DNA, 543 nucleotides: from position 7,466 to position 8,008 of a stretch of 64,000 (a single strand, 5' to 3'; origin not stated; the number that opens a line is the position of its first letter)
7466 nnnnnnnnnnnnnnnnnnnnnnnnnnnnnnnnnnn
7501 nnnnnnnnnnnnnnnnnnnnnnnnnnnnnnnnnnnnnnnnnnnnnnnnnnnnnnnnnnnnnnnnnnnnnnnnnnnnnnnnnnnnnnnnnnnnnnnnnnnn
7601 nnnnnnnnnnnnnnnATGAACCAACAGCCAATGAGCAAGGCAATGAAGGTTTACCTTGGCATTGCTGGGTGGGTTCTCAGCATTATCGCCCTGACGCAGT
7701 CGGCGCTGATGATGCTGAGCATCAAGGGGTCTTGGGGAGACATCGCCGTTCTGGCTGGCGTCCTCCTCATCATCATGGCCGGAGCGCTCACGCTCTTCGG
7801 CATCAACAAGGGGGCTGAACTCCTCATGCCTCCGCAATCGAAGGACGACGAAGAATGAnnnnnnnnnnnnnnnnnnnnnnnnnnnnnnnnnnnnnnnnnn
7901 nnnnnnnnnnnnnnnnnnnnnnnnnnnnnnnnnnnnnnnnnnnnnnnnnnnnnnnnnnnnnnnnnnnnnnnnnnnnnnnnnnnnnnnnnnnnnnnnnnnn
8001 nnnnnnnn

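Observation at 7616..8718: Phage-encoded SPFH/band-7 lipoprotein translationally coupled to a small 2-TM protein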

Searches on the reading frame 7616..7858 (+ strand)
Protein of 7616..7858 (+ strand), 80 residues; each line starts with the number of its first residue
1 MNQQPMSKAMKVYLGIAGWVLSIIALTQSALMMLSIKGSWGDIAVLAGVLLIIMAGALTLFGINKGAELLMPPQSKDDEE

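Call 3: search_protein_families(library=pfam, proteins=[window:7616-7858:+], max_evalue=1)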
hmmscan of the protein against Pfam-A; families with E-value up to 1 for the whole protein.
window:7616-7858:+ (80 aa): 2 families
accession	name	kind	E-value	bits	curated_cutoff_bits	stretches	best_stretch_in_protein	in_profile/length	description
PF25093.1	DUF7807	-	0.051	13.7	27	1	20-73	12-66/170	Family of unknown function (DUF7807)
PF22954.2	DUF7027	-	0.37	11.1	27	0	22-73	14-71/100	Domain of unknown function (DUF7027)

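Call 4: search_protein_families(library=phrogs, proteins=[window:7616-7858:+], max_evalue=0.01)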
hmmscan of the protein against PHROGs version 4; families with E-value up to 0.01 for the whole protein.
window:7616-7858:+ (80 aa): 0 families

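Call 8: search_protein_families(library=padloc, proteins=[window:7616-7858:+], max_evalue=0.01)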
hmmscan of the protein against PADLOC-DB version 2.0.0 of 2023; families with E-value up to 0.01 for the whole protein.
window:7616-7858:+ (80 aa): 0 families
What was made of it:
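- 7616..7858 (+): Small integral membrane protein, 80 aa, two TM helices. Predicted N-in/C-in with a short periplasmic turn (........) and an acidic C-terminal tail. Partner of the SPFH lipoprotein. No Pfam, PHROG or PADLOC family (calls 3, 4, 8).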

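Call 9: search_protein_families(library=ncbifam, proteins=[window:7616-7858:+], max_evalue=0.01)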
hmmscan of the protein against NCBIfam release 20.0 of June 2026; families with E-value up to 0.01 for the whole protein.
window:7616-7858:+ (80 aa): 0 families

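Call 101: search_protein_representatives(protein=window:7616-7858:+)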
Query: 80 residues. Proteins with E-value up to 0.001 (for the whole library): 1; up to 1e-10: 1; up to 1e-30: 0. The best 1 are listed.
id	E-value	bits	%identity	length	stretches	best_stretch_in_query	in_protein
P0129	1.0e-23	98.8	68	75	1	6-80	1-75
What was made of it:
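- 7616..7858 (+): Only one relative by single-sequence search of 1.84 billion proteins (call 101).
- Tried and rejected: phmmer of the small protein against 1.84 billion representatives: one relative only (call 101).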
